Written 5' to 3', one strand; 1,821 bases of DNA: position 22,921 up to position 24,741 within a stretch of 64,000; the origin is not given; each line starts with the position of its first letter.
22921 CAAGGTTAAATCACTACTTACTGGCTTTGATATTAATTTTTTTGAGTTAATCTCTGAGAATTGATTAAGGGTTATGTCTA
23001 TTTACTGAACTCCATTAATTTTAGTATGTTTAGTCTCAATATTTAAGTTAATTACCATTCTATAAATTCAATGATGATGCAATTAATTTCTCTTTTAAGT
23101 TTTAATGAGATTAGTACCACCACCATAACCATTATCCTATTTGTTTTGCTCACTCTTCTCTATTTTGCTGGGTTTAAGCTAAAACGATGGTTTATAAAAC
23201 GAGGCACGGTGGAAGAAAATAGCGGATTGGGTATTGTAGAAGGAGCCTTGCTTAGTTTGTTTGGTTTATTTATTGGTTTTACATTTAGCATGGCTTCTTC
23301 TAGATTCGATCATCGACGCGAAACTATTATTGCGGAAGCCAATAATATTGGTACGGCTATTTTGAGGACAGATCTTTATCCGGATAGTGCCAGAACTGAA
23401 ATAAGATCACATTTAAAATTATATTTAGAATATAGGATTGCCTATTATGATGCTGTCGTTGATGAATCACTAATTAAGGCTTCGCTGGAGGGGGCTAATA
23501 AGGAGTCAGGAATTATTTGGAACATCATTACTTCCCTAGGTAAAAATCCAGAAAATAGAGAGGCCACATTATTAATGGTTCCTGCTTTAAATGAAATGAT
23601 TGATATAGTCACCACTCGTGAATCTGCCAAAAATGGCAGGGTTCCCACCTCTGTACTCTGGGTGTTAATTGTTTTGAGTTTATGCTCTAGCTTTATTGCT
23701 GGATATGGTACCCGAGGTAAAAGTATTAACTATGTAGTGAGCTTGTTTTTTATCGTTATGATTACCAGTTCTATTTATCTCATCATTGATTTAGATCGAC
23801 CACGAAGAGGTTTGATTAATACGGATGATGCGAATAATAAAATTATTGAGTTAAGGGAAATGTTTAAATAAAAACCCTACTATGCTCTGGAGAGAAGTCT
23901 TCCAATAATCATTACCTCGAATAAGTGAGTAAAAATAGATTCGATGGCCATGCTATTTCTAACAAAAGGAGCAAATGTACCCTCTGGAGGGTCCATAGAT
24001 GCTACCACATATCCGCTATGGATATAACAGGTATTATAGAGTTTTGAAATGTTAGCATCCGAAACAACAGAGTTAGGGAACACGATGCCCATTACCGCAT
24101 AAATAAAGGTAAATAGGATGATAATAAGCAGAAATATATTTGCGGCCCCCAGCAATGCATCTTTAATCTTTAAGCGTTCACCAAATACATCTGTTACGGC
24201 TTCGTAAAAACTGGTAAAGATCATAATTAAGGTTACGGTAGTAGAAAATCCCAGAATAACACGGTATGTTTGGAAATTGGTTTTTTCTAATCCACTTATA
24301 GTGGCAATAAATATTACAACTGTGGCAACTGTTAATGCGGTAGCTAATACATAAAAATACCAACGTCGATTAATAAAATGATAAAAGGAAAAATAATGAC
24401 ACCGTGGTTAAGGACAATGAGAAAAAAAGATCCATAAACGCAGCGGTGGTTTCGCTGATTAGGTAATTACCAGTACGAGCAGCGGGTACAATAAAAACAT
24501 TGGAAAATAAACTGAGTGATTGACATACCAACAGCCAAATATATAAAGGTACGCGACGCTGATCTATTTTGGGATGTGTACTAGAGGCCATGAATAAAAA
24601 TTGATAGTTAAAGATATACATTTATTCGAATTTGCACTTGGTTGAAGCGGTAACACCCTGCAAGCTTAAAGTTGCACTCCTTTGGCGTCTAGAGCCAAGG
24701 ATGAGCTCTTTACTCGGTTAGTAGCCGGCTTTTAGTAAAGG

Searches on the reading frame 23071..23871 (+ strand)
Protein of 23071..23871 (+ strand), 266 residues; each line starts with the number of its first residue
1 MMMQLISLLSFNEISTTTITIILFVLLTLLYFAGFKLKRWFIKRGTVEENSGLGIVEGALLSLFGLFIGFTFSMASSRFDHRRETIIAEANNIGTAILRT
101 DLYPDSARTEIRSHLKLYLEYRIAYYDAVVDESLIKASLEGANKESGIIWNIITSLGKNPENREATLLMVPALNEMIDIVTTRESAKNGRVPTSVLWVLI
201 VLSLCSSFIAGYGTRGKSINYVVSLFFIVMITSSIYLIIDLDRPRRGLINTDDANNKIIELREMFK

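Call 34: find_encoding_contigs(protein=window:23071-23871:+, flank=6000, max_places=10)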
Protein window:23071-23871:+ (266 aa): 8 contigs read that carry it; 8 places shown.
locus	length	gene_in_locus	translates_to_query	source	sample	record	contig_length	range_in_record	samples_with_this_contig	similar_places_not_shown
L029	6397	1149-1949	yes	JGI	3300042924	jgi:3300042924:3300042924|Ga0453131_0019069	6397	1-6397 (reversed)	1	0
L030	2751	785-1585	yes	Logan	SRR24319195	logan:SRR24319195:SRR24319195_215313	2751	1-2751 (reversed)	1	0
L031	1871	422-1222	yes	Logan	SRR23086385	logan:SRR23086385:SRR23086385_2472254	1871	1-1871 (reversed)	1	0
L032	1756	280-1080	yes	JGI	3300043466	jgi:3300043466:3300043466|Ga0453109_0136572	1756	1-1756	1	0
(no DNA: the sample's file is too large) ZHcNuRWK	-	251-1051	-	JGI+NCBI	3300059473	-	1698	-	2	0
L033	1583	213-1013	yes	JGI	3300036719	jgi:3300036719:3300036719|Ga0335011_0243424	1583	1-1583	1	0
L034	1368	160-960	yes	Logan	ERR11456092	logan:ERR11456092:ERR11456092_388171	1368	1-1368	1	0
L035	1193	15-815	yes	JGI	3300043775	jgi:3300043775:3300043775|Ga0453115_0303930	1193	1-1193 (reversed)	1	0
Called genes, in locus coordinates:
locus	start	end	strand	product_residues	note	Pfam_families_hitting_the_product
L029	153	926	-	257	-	PF13640:2OG-FeII_Oxy_3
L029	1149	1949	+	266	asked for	PF14023:Bestrophin-like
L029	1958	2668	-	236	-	-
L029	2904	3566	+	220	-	PF13568:OMP_b-brl_2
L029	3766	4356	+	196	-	PF00027:cNMP_binding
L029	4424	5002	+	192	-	PF02525:Flavodoxin_2, PF03358:FMN_red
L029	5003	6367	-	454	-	PF00171:Aldedh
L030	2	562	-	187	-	?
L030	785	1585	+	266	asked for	PF14023:Bestrophin-like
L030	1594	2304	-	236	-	-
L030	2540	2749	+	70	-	?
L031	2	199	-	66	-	?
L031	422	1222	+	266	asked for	PF14023:Bestrophin-like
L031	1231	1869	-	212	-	?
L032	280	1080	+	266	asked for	PF14023:Bestrophin-like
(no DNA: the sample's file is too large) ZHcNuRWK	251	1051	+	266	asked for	PF14023:Bestrophin-like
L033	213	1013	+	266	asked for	PF14023:Bestrophin-like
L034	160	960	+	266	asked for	PF14023:Bestrophin-like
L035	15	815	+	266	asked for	PF14023:Bestrophin-like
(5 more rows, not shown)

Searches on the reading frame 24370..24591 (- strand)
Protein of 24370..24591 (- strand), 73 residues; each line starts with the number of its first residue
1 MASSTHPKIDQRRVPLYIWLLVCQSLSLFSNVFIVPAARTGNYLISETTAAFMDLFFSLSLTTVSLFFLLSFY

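Call 33: find_encoding_contigs(protein=window:24370-24591:-, flank=10000, max_places=5)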
Protein window:24370-24591:- (73 aa): no gene with exactly this product is on record in the collection.
